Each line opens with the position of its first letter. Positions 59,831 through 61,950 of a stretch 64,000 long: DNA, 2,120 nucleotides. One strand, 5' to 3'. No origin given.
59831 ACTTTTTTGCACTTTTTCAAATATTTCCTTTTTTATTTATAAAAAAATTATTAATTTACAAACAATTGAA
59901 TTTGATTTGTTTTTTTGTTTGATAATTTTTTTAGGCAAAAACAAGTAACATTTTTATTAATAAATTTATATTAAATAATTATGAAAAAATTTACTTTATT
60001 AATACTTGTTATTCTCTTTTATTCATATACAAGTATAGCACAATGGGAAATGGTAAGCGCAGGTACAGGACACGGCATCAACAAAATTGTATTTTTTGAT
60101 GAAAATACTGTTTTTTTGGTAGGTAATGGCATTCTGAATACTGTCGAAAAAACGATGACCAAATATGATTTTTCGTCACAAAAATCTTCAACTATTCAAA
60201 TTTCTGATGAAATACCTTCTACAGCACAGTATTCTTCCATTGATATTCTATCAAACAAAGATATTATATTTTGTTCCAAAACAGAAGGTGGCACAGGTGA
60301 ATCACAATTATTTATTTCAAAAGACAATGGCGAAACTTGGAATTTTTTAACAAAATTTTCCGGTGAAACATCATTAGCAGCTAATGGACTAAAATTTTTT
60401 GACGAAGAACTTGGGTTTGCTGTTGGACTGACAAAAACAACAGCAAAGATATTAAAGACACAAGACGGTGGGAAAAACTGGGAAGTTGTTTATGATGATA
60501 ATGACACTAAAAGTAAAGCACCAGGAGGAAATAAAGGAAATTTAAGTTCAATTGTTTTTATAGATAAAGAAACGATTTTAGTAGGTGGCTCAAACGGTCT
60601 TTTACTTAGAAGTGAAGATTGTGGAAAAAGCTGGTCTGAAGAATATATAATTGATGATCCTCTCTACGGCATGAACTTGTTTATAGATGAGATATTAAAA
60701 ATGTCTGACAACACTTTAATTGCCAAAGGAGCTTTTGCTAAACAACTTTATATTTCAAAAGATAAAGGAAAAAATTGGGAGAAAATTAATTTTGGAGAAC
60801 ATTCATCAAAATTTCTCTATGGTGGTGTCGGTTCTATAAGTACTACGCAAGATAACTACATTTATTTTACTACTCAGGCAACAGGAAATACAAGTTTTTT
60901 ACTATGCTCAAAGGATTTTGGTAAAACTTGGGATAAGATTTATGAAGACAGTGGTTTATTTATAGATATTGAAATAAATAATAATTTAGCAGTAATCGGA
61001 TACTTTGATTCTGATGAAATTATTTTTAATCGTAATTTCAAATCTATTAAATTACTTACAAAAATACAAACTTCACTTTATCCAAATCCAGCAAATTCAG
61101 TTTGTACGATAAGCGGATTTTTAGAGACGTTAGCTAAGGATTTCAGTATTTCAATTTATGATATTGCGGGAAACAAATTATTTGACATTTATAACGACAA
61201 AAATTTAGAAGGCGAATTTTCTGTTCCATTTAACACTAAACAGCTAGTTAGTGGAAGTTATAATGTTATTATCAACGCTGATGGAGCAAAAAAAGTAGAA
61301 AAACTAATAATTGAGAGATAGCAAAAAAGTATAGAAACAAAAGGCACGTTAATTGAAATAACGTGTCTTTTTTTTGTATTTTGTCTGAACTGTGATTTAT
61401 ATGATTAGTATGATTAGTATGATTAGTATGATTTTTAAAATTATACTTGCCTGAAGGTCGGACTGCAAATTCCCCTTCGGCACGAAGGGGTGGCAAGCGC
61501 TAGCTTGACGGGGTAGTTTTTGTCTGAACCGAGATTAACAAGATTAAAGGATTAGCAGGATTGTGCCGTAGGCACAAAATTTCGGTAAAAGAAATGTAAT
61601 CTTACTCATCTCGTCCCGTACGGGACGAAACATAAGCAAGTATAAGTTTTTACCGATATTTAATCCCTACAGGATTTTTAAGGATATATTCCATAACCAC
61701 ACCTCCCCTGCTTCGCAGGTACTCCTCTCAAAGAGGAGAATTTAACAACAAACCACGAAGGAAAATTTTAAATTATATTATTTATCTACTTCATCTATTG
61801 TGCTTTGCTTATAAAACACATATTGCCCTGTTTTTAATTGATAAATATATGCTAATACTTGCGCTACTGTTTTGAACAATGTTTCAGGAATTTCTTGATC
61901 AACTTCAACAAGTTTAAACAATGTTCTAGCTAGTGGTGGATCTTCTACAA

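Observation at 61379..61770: Mosaic family of GC-rich stem-loop repeats in six 3-prime intergenic spacers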

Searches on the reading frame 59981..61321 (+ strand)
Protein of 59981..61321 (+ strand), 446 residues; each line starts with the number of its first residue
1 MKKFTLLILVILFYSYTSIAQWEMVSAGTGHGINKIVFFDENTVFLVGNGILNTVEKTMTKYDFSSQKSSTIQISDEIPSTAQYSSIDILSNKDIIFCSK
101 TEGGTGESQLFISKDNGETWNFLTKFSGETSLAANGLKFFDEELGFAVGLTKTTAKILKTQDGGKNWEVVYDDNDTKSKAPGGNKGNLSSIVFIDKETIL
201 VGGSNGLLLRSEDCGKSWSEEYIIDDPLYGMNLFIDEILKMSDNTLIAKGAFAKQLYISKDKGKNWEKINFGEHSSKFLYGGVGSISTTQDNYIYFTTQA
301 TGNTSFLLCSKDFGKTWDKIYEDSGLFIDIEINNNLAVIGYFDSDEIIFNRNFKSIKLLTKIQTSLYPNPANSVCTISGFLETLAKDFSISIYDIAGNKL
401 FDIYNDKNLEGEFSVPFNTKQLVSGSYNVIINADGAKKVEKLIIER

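Call 16: find_encoding_contigs(protein=window:59981-61321:+, flank=10000, max_places=10)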
Protein window:59981-61321:+ (446 aa): 8 contigs read that carry it; 5 places shown.
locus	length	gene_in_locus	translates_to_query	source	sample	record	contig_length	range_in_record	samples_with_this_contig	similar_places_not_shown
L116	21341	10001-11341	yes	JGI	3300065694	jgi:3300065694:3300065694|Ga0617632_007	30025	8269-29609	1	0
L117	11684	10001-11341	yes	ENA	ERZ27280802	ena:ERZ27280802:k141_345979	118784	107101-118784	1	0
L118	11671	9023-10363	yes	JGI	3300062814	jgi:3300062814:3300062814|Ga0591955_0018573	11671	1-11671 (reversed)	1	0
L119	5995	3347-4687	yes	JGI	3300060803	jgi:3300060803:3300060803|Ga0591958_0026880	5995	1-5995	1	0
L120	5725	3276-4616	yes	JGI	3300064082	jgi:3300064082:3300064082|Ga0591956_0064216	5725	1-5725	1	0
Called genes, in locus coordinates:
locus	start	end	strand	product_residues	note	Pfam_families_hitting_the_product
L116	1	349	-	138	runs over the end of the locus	PF13581:HATPase_c_2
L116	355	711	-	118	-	PF01740:STAS, PF13466:STAS_2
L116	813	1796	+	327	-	-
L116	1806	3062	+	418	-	PF07228:SpoIIE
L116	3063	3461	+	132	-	PF03588:Leu_Phe_trans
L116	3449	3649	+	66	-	PF03588:Leu_Phe_trans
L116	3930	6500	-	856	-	PF13620:CarboxypepD_reg (weak), PF13715:CarbopepD_reg_2, PF18939:DUF5686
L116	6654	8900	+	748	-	PF13620:CarboxypepD_reg, PF13715:CarbopepD_reg_2, PF08308:PEGA (weak), PF07715:Plug, PF00593:TonB_dep_Rec_b-barrel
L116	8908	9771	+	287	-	PF14054:DUF4249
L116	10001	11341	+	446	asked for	PF13088:BNR_2 (faint), PF24316:Tli3 (faint), PF02012:BNR (faint), PF15899:BNR_6 (faint), PF14870:PSII_BNR, PF15902:Sortilin-Vps10, PF18962:Por_Secre_tail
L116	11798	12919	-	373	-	PF01312:Bac_export_2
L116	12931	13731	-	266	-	PF01311:Bac_export_1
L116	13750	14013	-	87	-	PF01313:Bac_export_3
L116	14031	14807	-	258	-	PF00813:FliP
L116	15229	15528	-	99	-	-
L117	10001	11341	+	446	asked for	PF13088:BNR_2 (faint), PF24316:Tli3 (faint), PF02012:BNR (faint), PF15899:BNR_6 (faint), PF14870:PSII_BNR, PF15902:Sortilin-Vps10, PF18962:Por_Secre_tail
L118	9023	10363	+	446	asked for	PF13088:BNR_2 (faint), PF24316:Tli3 (faint), PF02012:BNR (faint), PF15899:BNR_6 (faint), PF14870:PSII_BNR, PF15902:Sortilin-Vps10, PF18962:Por_Secre_tail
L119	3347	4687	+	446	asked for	PF13088:BNR_2 (faint), PF24316:Tli3 (faint), PF02012:BNR (faint), PF15899:BNR_6 (faint), PF14870:PSII_BNR, PF15902:Sortilin-Vps10, PF18962:Por_Secre_tail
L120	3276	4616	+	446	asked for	PF13088:BNR_2 (faint), PF24316:Tli3 (faint), PF02012:BNR (faint), PF15899:BNR_6 (faint), PF14870:PSII_BNR, PF15902:Sortilin-Vps10, PF18962:Por_Secre_tail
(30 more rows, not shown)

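Call 17: search_protein_families(library=pfam, proteins=[window:59981-61321:+])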
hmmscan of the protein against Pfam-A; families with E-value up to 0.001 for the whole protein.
window:59981-61321:+ (446 aa): 8 families
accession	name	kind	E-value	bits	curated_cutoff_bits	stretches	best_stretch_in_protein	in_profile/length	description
PF14870.12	PSII_BNR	-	6.5e-14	52.3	27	1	137-268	23-139/303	Photosynthesis system II assembly factor YCF48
PF15902.12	Sortilin-Vps10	-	2.7e-12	46.7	33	1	208-323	3-115/446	Sortilin, neurotensin receptor 3,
PF18962.6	Por_Secre_tail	-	9.1e-12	45.5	27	1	366-444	1-75/75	Secretion system C-terminal sorting domain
PF02012.26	BNR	-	1.5e-11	42.9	27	0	111-121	1-11/12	BNR/Asp-box repeat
PF24316.1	Tli3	-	7.4e-09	36.5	27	0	217-291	50-123/129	T6SS Tli3 immunity protein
PF13088.12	BNR_2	-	2.2e-06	27.7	31.4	0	204-320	80-201/277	BNR repeat-like domain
PF15899.11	BNR_6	-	2e-05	24.6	27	0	310-320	4-14/14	BNR-Asp box repeat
PF12768.13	Rax2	-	0.00012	22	28.8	1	19-132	62-172/254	Rax2 C-terminal beta propeller domain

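Call 32: find_homologous_proteins(query=window:59981-61321:+, max_evalue=1e-20)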
Query window:59981-61321:+ (446 aa): 10 proteins with E <= 1e-20 among 8000 candidates.
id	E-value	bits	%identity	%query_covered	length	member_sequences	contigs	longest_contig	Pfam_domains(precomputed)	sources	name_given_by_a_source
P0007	6.7e-291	982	100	100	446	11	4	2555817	PF18962.8,PF15899.12,PF24316.2,PF14870.13,PF02012.27,PF15902.13,PF13088.13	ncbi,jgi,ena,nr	ncbi:MAG: T9SS type A sorting domain-containing protein [Ignavibacteria bacterium]|jgi:photosystem I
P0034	5.5e-43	166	71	29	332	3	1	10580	PF18962.8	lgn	-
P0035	8.1e-43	165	70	29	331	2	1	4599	PF18962.8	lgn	-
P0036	1.5e-42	164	71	29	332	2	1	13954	PF18962.8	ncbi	-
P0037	7.0e-35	139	35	67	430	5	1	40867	PF18962.8,PF14870.13,PF15902.13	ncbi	-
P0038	1.7e-27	115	38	43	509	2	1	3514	PF18962.8,PF24316.2,PF02012.27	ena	-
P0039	7.0e-27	112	55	24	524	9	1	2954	PF18962.8,PF15902.13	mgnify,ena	mgnify:FL=1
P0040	5.7e-26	109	59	24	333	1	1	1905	PF18962.8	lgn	-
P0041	1.5e-23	101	64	19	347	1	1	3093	PF18962.8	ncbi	-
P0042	3.9e-23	100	65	19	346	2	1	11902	PF18962.8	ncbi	-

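Call 33: find_encoding_contigs(protein=P0036, flank=10000, max_places=3)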
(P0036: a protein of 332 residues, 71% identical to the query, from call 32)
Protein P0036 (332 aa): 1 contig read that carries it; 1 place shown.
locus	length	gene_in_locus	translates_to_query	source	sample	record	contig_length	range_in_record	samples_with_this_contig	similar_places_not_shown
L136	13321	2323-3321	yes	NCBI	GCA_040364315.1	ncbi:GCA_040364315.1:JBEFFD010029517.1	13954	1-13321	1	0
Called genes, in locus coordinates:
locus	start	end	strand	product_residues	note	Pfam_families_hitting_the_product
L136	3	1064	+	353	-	?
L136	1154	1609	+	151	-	PF13399:LytR_C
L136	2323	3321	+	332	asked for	PF18962:Por_Secre_tail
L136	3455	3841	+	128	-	-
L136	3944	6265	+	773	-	PF13620:CarboxypepD_reg, PF13715:CarbopepD_reg_2, PF07715:Plug, PF00593:TonB_dep_Rec_b-barrel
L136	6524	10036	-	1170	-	PF01364:Peptidase_C25, PF07705:CARDB (weak), PF15711:ILEI (weak), PF13585:CHU_C (faint)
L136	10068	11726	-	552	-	-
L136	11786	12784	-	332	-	PF01370:Epimerase, PF02719:Polysacc_synt_2, PF04321:RmlD_sub_bind, PF07993:NAD_binding_4 (weak), PF16363:GDP_Man_Dehyd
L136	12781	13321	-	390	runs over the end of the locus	?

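Call 34: find_encoding_contigs(protein=P0037, flank=10000, max_places=3)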
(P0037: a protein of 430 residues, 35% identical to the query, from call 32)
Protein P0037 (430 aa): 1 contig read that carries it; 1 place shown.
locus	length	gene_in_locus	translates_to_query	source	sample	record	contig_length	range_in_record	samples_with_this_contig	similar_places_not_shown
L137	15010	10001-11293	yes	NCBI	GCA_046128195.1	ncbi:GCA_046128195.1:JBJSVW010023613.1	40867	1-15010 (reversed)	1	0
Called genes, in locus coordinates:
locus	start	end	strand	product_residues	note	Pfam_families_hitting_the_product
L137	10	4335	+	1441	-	PF00082:Peptidase_S8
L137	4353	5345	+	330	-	PF04166:PdxA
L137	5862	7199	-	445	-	PF01595:CNNM, PF00571:CBS (weak), PF03471:CorC_HlyC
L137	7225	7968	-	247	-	PF11967:RecO_N, PF02565:RecO_C (weak)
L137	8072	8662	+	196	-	PF01330:RuvA_N, PF00633:HHH (faint), PF02371:Transposase_20 (faint), PF14520:HHH_5, PF21176:RecR_HhH (faint), PF07499:RuvA_C (weak)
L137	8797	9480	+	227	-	-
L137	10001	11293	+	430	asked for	PF14870:PSII_BNR, PF15902:Sortilin-Vps10, PF18962:Por_Secre_tail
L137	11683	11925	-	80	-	PF01809:YidD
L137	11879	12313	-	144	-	PF00825:Ribonuclease_P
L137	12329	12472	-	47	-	PF00468:Ribosomal_L34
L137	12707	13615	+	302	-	PF01619:Pro_dh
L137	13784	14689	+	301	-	PF01145:Band_7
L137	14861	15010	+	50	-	?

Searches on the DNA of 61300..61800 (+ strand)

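Call 38: search_dna_similar(query=window:61379-61770:+, collection=plasmids, mode=distant, max_evalue=0.001)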
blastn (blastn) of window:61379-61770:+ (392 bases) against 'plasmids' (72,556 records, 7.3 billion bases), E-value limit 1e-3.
No match.

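Call 39: search_dna_similar(query=window:61379-61770:+, collection=phages, mode=distant, max_evalue=0.001)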
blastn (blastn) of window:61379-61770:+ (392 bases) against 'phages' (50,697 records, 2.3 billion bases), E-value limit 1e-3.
No match.

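Call 76: search_rna_families(source=window, start=61300, end=61800, threshold=evalue, max_evalue=1)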
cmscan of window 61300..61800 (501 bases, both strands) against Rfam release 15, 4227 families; matches with E-value up to 1: 2.
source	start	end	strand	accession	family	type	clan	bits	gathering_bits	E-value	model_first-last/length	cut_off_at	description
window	61340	61400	-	RF02844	RefA9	Gene; antisense;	-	23.4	49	0.27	1-64/64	no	Enterococcus sRNA A9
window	61324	61386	+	RF03523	mir-4703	Gene; miRNA;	-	19.8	88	0.23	1-61/61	no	mir-4703 microRNA precursor family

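Call 86: build_rna_model(alignment_id=A1, structure=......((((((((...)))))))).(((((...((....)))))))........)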
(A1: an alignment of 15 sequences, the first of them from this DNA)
Model R1 built from alignment A1 (15 sequences, 55 columns); structure: as given.
model positions 51; base pairs 15; branch points 1; effective number of sequences 3.24; information 1.086 bits per position. Calibrated on 0.2 Mb of random sequence (short: E-values are rough).
structure used (alignment columns):
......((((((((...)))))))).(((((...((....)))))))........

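Call 87: search_with_rna_model(model_id=R1, sources=[window, L116, L121, L136, L137, L141, L145, L146, L138, L143], max_evalue=1)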
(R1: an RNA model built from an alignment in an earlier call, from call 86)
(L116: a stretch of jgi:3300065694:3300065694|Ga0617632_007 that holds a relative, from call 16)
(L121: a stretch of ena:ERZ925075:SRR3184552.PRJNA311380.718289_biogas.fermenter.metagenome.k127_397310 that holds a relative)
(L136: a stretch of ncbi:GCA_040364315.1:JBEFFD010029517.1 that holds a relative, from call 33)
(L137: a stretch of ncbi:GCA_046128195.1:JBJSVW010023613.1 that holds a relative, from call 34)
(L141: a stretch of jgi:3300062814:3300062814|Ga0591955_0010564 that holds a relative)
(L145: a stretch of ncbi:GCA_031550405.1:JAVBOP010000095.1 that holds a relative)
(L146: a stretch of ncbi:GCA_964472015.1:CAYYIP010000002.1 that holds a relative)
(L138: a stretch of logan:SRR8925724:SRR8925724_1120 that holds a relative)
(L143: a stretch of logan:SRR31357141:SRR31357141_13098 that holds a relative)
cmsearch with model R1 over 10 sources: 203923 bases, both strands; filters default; matches with E-value up to 1: 23.
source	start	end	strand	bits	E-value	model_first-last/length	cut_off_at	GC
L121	7019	7069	+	83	9.4e-30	1-51/51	no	0.57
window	61467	61517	+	81.5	3.9e-29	1-51/51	no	0.59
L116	11487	11537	+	81.5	3.9e-29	1-51/51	no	0.59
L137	11629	11679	+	80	1.5e-28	1-51/51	no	0.61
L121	11499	11548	+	77.4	1.7e-27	1-51/51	no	0.58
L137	5608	5657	-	76.3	5e-27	1-51/51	no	0.58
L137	9689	9739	+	73.6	6.3e-26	1-51/51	no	0.59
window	53726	53774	-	68.1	1e-23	1-51/51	no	0.53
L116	3746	3794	-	68.1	1e-23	1-51/51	no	0.53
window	32961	33010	-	65.5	1.2e-22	1-51/51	no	0.46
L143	6975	7024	-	60.4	1.3e-20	1-51/51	no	0.44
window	49781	49834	+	51.3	6.8e-17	1-51/51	no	0.52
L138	6725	6767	+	35.2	2.1e-10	1-51/51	no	0.56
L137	11561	11608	-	27.9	1.9e-07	1-51/51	no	0.56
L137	5815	5857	-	26.5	7e-07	1-51/51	no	0.3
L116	11716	11763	-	25.8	1.4e-06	1-51/51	no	0.52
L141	6542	6605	+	20.6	0.00018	1-51/51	no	0.61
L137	5351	5397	+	20.1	0.00029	1-51/51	no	0.53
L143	6929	6974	+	14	0.086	1-51/51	no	0.63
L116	11492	11510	-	13.1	0.19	6-24/51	no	0.74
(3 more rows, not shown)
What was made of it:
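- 61696..61743 (-): Array F, double-hairpin unit S': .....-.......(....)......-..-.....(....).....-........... The U1 model hits it at 25.8 bits, E 1.4e-6 (call 87).
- Checked: Covariance model built on the U1 unit (calls 86-87): F 81.5 bits, E 68, B 65.5, D 51 (E 7e-17), C weak (15 bits, E 0.03).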
